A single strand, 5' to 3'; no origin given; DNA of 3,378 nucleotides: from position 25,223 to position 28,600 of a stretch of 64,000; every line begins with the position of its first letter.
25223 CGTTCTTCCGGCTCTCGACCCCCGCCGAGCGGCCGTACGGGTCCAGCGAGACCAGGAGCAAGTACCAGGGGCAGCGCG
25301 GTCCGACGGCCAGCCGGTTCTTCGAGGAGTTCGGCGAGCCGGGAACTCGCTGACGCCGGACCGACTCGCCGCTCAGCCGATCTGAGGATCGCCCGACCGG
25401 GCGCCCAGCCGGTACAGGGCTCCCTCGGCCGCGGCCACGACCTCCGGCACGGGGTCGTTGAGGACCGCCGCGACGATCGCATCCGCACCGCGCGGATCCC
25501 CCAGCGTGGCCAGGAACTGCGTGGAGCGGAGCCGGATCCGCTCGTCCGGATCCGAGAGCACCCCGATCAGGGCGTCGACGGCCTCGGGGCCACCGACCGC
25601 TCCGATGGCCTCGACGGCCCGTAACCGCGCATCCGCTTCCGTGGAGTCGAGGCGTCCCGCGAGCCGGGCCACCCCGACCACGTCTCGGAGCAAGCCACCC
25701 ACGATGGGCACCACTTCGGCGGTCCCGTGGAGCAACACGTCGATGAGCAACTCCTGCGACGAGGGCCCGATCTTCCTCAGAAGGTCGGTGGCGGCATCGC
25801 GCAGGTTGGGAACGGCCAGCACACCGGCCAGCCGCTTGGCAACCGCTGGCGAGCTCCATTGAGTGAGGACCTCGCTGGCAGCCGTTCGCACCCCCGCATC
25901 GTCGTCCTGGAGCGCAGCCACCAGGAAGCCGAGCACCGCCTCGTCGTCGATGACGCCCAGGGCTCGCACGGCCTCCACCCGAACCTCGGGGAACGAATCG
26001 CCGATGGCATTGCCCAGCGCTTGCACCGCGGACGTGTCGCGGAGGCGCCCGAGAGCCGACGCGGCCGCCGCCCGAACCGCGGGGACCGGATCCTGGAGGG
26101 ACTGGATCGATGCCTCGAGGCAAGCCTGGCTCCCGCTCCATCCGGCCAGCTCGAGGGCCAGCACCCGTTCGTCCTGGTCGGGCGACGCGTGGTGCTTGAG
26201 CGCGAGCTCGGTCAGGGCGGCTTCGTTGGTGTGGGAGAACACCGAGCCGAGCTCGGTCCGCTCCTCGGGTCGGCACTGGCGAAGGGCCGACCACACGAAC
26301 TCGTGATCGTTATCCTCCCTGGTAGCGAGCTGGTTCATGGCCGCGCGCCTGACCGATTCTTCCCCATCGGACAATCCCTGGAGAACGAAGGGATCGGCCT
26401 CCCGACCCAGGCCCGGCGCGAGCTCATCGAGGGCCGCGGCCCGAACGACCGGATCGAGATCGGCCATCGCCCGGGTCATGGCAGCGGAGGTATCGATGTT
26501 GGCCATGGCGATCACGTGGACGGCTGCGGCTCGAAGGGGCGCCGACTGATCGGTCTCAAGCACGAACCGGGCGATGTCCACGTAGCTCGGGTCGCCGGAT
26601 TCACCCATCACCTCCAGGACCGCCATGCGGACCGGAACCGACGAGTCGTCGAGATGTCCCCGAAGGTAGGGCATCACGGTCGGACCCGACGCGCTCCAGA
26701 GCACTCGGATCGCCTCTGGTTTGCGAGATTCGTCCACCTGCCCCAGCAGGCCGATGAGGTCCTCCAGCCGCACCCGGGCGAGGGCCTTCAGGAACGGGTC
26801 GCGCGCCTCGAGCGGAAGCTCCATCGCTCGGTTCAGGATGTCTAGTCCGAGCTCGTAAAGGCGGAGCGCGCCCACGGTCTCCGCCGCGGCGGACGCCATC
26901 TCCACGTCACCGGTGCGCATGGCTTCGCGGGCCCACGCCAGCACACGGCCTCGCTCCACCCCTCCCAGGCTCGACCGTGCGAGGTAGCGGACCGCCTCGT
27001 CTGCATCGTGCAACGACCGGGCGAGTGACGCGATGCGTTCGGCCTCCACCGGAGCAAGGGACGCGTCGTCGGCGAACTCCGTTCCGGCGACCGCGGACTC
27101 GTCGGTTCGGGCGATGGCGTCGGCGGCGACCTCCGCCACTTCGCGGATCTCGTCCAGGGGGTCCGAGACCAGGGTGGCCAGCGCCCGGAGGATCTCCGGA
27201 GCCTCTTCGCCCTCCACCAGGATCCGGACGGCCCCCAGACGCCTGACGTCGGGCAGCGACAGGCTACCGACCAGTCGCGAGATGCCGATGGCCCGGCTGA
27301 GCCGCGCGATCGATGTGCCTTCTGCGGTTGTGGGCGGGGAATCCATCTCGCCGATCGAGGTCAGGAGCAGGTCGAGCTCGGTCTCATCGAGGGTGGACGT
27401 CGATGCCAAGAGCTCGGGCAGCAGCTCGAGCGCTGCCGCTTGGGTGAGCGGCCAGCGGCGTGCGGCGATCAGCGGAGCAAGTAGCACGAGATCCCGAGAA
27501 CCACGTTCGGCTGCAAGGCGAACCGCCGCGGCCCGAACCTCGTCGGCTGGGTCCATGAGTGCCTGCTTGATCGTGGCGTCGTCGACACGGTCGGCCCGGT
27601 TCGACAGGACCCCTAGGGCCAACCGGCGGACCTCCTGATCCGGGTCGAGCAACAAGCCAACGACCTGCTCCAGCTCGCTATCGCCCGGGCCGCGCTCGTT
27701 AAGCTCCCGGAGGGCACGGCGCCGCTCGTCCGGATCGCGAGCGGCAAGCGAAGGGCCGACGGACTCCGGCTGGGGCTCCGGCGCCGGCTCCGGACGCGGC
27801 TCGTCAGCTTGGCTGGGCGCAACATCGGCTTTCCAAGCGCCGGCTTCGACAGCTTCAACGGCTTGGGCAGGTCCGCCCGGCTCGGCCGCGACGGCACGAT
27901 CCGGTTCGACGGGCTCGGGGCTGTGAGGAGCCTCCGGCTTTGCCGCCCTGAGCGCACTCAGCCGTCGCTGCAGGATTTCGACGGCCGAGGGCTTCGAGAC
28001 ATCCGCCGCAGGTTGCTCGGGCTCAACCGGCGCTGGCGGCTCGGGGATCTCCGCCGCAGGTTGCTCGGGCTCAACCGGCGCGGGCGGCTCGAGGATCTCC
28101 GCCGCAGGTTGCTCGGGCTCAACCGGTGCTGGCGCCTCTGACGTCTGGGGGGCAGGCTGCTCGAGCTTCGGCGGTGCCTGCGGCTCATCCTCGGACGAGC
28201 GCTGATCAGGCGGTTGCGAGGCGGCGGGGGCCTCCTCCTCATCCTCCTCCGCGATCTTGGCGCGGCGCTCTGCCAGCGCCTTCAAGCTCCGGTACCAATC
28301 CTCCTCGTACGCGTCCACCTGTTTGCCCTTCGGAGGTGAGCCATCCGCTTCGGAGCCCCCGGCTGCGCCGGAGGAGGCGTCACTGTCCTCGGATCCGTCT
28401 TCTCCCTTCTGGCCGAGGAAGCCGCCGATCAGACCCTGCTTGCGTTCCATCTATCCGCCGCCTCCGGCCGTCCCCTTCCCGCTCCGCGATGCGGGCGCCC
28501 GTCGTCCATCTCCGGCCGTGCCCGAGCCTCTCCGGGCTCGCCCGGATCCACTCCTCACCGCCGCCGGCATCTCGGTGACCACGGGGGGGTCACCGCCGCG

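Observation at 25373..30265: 1,025-aa HEAT-repeat protein with repeat-encoded acidic N-terminus, adjacent to a cytoplasmic HisKA_3 kinase and LuxR regulator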

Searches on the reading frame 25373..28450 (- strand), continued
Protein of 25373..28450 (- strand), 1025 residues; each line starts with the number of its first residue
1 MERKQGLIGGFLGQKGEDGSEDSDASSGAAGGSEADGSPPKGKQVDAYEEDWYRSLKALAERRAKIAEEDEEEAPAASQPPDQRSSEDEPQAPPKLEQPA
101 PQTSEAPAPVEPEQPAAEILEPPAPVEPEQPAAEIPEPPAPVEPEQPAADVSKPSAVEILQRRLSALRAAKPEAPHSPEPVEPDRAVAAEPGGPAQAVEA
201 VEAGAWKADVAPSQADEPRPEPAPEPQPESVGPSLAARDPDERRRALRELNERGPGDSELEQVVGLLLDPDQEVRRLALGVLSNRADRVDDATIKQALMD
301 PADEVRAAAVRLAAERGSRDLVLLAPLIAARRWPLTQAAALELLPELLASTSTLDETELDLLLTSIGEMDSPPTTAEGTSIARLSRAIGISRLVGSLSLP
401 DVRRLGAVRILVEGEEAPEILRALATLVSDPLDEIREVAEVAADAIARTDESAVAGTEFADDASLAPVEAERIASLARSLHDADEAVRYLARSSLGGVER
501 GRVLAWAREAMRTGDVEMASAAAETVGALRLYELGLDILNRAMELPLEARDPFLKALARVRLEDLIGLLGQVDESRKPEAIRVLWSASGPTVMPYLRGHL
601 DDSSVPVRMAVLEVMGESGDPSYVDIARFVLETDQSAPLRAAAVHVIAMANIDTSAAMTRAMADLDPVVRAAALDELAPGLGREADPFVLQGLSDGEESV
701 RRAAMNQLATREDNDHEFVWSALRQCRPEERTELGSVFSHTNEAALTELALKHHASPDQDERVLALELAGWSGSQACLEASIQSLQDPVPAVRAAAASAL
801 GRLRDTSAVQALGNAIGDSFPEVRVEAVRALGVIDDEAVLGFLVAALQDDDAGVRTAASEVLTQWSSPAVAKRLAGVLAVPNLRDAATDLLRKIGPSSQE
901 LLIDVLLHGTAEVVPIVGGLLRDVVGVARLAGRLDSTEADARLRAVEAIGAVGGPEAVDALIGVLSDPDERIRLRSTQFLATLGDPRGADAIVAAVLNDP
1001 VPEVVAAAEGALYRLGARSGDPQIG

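Call 13: find_related_loci(query=A1, collection=genome_contigs, flank=10000)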
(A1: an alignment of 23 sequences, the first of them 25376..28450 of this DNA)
Query A1 (1025 aa) in genome_contigs; peptide patterns used: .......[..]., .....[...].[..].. (x = any residue, [..] = any of these).
599 stretches matched a pattern (row limit reached: there are more); 44 encode a relative of the query (tblastn E <= 1e-3); 41 distinct loci.
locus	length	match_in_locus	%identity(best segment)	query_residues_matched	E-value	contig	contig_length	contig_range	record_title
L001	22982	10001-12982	91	1-1025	0e+0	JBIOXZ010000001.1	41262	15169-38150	MAG: Actinomycetota bacterium isolate MAG043 k127_1022637, whole genome shotgun sequence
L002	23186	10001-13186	74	1-1024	0e+0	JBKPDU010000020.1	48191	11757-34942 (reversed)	MAG: Actinomycetota bacterium isolate GB_EKS_MAG_00016 GB_EKS_000000784946, whole genome shotgun sequence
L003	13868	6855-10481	63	1-1023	0e+0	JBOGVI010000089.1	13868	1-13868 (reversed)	MAG: Actinomycetota bacterium isolate M3-S_metabat2.bin.172 k127_4394642, whole genome shotgun sequence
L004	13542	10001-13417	61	1-996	0e+0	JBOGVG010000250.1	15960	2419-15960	MAG: Actinomycetota bacterium isolate SC-S_metawrap_bin.145 k127_5888335, whole genome shotgun sequence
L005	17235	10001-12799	44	31-1024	0e+0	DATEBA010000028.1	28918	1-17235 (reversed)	MAG TPA_asm: Actinomycetota bacterium isolate SMAG_U8232 k141_1312094, whole genome shotgun sequence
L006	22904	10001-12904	46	45-1020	0e+0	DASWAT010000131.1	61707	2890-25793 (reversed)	MAG TPA_asm: Actinomycetota bacterium isolate SMAG_U2663 k141_60328, whole genome shotgun sequence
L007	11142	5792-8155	50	225-1016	0e+0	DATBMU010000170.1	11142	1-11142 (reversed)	MAG TPA_asm: Actinomycetota bacterium isolate SMAG_U4006 k141_1446257, whole genome shotgun sequence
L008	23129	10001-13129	42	1-1016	0e+0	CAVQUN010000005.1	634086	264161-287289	MAG: uncultured Actinomycetes bacterium isolate MFD10007.bin.1.78 genome assembly, contig: contig_20688, whole genome sh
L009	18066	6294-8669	48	221-1015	0e+0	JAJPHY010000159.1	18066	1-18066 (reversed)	MAG: Actinomycetota bacterium isolate Centralia_MAG_23 k107_1844256, whole genome shotgun sequence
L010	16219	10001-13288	49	22-1004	0e+0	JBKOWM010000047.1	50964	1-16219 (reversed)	MAG: Actinomycetota bacterium isolate GM_EKS_MAG_00017 GM_EKS_000000594297, whole genome shotgun sequence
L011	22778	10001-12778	48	10-1016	0e+0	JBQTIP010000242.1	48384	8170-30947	MAG: Actinomycetota bacterium isolate SAR1 c_000000252816, whole genome shotgun sequence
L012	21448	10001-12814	49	2-1002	0e+0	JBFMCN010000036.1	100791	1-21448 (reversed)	MAG: Actinomycetota bacterium isolate MAG194 MAG194_36, whole genome shotgun sequence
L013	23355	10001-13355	46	1-1015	2e-178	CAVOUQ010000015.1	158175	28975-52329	MAG: uncultured Actinomycetes bacterium isolate MFD10007.bin.2.82 genome assembly, contig: contig_22190, whole genome sh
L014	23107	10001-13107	42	40-1015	8e-164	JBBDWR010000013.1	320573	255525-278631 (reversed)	MAG: Actinomycetota bacterium isolate LejiaD_68_78 Lejia_D_39_length_320573_cov_51, whole genome shotgun sequence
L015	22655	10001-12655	42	169-1018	1e-161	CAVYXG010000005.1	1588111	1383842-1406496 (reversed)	MAG: uncultured Actinomycetes bacterium isolate MFD04944.bin.1.326 genome assembly, contig: contig_40964, whole genome s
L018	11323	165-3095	40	75-1015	2e-153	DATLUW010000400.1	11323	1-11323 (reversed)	MAG TPA_asm: Actinomycetota bacterium isolate SMAG_U13176 k141_703462, whole genome shotgun sequence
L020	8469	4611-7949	36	3-1015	6e-146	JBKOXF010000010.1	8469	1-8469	MAG: Actinomycetota bacterium isolate GB_HAYS_MAG_00094 GB_HAYS_000001544612, whole genome shotgun sequence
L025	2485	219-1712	48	532-1020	6e-102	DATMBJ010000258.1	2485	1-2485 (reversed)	MAG TPA_asm: Actinomycetota bacterium isolate SMAG_U13350 k141_277379, whole genome shotgun sequence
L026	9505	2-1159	50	631-1015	3e-88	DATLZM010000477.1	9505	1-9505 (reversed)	MAG TPA_asm: Actinomycetota bacterium isolate SMAG_U13298 k141_74894, whole genome shotgun sequence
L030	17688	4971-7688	48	28-1015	0e+0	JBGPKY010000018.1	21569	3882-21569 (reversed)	MAG: Actinomycetota bacterium isolate OBJ_0618_7090110_275 k141_5885786_length_21569_cov_17.1957, whole genome shotgun s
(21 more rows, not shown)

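Call 33: search_solved_structures(query=window:25376-28450:-, max_evalue=0.001)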
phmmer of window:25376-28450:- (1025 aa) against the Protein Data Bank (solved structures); distinct sequences matched with E-value up to 0.001: 21.
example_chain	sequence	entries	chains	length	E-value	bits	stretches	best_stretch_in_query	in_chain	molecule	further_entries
9sah_A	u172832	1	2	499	5.3e-46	160.7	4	770-1016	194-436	E4-NB2 synthetic fusion protein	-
6fsq_A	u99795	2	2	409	1.6e-30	109.5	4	770-858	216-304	alphaRep A3_bGFPD | A3_bGFPD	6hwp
6ft5_A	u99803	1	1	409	5.4e-29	104.4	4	770-858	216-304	alphaRep A3_A3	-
4zv6_A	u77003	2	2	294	7.7e-29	103.9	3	770-862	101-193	AlphaRep-7 | alpha-Rep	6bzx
4xl5_C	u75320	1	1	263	1.2e-27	100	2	769-862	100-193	bGFP-A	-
6gwc_C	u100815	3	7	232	1.4e-22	83.2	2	766-870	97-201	iE5 ALPHAREP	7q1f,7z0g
7p0h_A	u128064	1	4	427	3.7e-19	71.9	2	769-867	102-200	Helicobacter pylori ComF fused to an artificial alphaREP crystallization helper (named B2)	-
9rhz_A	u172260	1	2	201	1.6e-17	66.4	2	778-858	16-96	ALPHAREP bE5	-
8aw4_A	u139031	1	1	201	4.9e-17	64.8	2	778-862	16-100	ALPHAREP bB-E3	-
6gx7_E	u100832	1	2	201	1e-16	63.8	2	778-860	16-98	iiiA5 ALPHAREP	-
8aw4_B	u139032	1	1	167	5.6e-15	58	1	740-873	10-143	ALPHAREP bGFPD-YY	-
3ltj_A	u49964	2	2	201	5.9e-15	57.9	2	778-858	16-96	AlphaRep-4 | bA3-2: binder of A3 protein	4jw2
3ltm_A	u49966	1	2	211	6.1e-15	57.9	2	778-858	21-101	Alpha-Rep4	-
5dcq_A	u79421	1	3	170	2.8e-14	55.7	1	778-861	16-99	artificial repeat proteins (alphaREP3)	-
6veh_A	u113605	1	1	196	1.8e-13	53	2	773-864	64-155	HEAT repeat domain-containing protein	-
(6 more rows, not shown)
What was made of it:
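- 25391..27748 (-): HEAT solenoid of about 23 PBS/alphaRep-type HEAT repeats (aa 235-1020). Its most conserved patch is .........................ELLIDVL (aa 863-906, nt 25733-25864). PDB sequence hits are to alphaRep proteins (call 33).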

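Call 36: predict_structure(alignment_id=A2)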
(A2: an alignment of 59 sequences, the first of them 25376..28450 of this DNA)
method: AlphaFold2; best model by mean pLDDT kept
length: 1025 residues; sequences in the alignment: 59
mean_pLDDT: 82.1   pTM: 0.54
mean pLDDT of the five models: 82.1, 80.9, 80.6, 80.6, 79.9
residues with pLDDT >= 90: 696; 70-90: 104; 50-70: 30; < 50: 195
segments of 3 or more residues with pLDDT < 50: 1-45, 74-92, 94-153, 170-190, 192-230, 456-462, 1023-1025
pLDDT, mean of each block of 10 residues (from residue 1): 37 33 33 34 55 88 84 45 34 35 37 33 36 35 37 63 67 39 35 37 37 40 40 81 95 91 96 98 95 97 98 95 96 97 95 91 96 94 95 96 97 91 96 97 91 51 75 95 94 95 94 92 94 95 95 95 94 96 96 95 97 96 96 97 97 94 98 95 94 96 95 85 93 94 94 97 97 96 98 98 96 98 98 90 93 94 74 86 86 88 92 94 96 96 97 96 97 98 94 94 97 79 46
secondary structure, 60 per line:
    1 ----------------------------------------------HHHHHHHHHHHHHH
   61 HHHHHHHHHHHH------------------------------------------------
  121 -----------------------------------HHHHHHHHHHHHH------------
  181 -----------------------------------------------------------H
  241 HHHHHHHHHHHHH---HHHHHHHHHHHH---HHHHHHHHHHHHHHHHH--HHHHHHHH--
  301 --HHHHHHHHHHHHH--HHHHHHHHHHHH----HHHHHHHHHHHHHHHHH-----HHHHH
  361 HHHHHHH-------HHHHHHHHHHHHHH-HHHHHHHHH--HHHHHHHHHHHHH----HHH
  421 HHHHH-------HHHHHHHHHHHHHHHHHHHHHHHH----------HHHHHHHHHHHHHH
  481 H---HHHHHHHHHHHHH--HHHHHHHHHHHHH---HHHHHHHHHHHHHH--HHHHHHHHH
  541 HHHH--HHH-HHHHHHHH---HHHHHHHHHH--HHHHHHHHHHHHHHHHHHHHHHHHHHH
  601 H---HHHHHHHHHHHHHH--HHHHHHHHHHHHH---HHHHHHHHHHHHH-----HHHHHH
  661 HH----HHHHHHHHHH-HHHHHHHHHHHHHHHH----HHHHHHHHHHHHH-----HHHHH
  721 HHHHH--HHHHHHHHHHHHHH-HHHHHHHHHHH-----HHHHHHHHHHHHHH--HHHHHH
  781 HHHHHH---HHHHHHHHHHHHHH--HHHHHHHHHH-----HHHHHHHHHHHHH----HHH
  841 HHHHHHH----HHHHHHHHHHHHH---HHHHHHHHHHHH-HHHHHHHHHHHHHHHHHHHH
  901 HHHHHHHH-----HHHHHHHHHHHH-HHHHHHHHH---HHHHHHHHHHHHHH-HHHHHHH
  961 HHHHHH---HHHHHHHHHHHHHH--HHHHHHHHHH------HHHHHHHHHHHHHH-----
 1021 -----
elements in order (helices of 4 or more, strands of 3 or more residues): H47-72 H156-168 H240-253 H257-268 H272-288 H291-298 H303-315 H318-329 H334-350 H356-367 H375-388 H390-398 H401-413 H418-425 H433-456 H467-481 H485-497 H500-512 H516-529 H532-544 H551-558 H562-571 H574-601 H605-618 H621-633 H637-649 H655-662 H667-676 H678-693 H698-710 H716-725 H728-741 H743-753 H759-772 H775-786 H790-803 H806-815 H821-833 H838-847 H852-864 H868-879 H881-908 H914-925 H927-935 H939-952 H954-966 H970-983 H986-995 H1002-1015
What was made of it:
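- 27941..27991 (-): Second, weakly predicted helix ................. (aa 154-170). It is confined to the window's closest relatives. AF2 pLDDT about 65 (call 36).
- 25391..27748 (-): AF2 (call 36).
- On HEAT repeat proteins, PBS/alphaRep type (Pfam PF13646, PF02985, PF03130): The AF2 model has 47 helices over aa 240-1015 at pLDDT >90 (call 36).
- Checked: Residues 1-45, 74-153 and 170-230 are below 50 (call 36).
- AF2 shows a confident solenoid, a confident motif-A helix and disordered linkers (call 36). AF2 models them as disordered (call 36).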

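Call 38: fold_search(model_id=the predicted structure, library=pdb)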
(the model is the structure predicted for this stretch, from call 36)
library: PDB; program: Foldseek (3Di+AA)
matches with E <= 10: 1448; with E <= 0.001: 577
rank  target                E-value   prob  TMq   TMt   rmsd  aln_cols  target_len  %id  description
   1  7onb_C                1.6e-10  1.00  0.20  0.23  20.4       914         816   13  Structure of the U2 5' module of the A3'-SSA complex (released 2021-08-04)
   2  4jlq_A                2.1e-10  1.00  0.16  0.19  23.2       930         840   15  Crystal structure of human Karyopherin-beta2 bound to the PY-NLS of Saccharomyces cerevisiae NAB2 (released 2013-04-03)
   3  7z8t_D                2.2e-10  1.00  0.25  0.23  21.9      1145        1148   13  CAND1-SCF-SKP2 CAND1 engaged SCF rocked (released 2023-04-19)
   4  8or3_C                2.3e-10  1.00  0.27  0.25  18.7      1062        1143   14  CAND1-CUL1-RBX1-SKP1-SKP2-DCNL1 (released 2023-06-28)
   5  7zbz_D                3.2e-10  1.00  0.27  0.25  18.6      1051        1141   13  CAND1 delhairpin-SCF-SKP2 CAND1 partly engaged SCF partly rocked (released 2023-04-19)
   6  7z8r_D                3.8e-10  1.00  0.27  0.25  18.6      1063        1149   13  CAND1-CUL1-RBX1 (released 2023-04-19)
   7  6en4_C                4.4e-10  1.00  0.21  0.23  20.5       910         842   12  SF3b core in complex with a splicing modulator (released 2018-06-20)
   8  7evn_C                4.8e-10  1.00  0.20  0.23  20.8       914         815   14  The cryo-EM structure of the DDX42-SF3b complex (released 2022-08-03)
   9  6fsq                  1.1e-09  1.00  0.16  0.41  21.8       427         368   22  Structure of A3_bGFPD, an artificial bi-domain protein based on two different alphaRep domains : A3 and a GFP binding do (released 2018-08-08)
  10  7q3l_A                1.1e-09  1.00  0.19  0.22  21.8       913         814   13  Human 17S U2 snRNP 5' domain (released 2022-03-30)
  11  5ife_C                1.2e-09  1.00  0.19  0.22  20.7       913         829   13  Crystal structure of the human SF3b core complex (released 2016-10-26)
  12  5o9z_v                1.5e-09  1.00  0.18  0.21  22.1       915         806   14  Cryo-EM structure of a pre-catalytic human spliceosome primed for activation (B complex) (released 2017-08-16)
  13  8or2_C                1.6e-09  1.00  0.25  0.23  23.6      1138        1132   13  CAND1-CUL1-RBX1-DCNL1 (released 2023-06-28)
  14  4fdd_A                1.6e-09  1.00  0.16  0.19  23.9       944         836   14  Crystal structure of KAP beta2-PY-NLS (released 2012-07-18)
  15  5h2v_A                1.7e-09  1.00  0.17  0.17  24.7       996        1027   14  Crystal structure of the karyopherin Kap121p bound to the SUMO protease Ulp1p (released 2016-12-14)
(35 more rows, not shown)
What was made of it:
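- On HEAT repeat proteins, PBS/alphaRep type (Pfam PF13646, PF02985, PF03130): Foldseek hits are all HEAT solenoids (call 38).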

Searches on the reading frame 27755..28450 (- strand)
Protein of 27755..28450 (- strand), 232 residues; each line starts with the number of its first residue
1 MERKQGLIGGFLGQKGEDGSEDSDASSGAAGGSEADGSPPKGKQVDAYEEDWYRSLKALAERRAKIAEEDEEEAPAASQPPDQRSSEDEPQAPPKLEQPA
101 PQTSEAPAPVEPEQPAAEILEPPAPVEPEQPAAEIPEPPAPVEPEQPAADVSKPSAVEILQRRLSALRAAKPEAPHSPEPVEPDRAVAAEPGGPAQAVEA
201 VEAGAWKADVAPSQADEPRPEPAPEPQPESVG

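Call 72: search_protein_families(library=pfam, proteins=[window:27755-28450:-], max_evalue=10)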
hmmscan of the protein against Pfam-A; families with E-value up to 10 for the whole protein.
seq(232 aa): 0 families
